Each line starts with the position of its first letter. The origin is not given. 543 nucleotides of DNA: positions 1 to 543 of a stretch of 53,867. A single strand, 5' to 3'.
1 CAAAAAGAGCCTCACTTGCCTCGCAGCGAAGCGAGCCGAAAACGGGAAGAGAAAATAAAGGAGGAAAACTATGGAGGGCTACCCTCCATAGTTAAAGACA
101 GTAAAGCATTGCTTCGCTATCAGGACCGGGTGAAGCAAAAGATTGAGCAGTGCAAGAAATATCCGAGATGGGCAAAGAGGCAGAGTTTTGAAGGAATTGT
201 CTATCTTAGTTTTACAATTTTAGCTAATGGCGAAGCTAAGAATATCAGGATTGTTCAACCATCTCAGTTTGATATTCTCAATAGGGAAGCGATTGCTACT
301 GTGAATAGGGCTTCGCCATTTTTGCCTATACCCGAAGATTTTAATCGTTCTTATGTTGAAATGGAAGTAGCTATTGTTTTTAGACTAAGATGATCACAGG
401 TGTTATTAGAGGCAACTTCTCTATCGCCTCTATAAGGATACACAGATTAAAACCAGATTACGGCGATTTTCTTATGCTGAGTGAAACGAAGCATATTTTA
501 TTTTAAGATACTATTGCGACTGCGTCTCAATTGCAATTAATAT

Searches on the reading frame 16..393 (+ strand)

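Call 17: search_protein_families(library=pfam, proteins=[window:16-393:+], max_evalue=0.001)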
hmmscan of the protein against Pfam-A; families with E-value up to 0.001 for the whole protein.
window:16-393:+ (125 aa): 2 families
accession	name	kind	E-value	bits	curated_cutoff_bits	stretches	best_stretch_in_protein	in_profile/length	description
PF03544.19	TonB_C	-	1.2e-15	58.1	24.6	1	47-124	3-79/79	Gram-negative bacterial TonB protein C-terminal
PF13103.11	TonB_2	-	2.9e-06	27.8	22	1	35-110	4-76/85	TonB C terminal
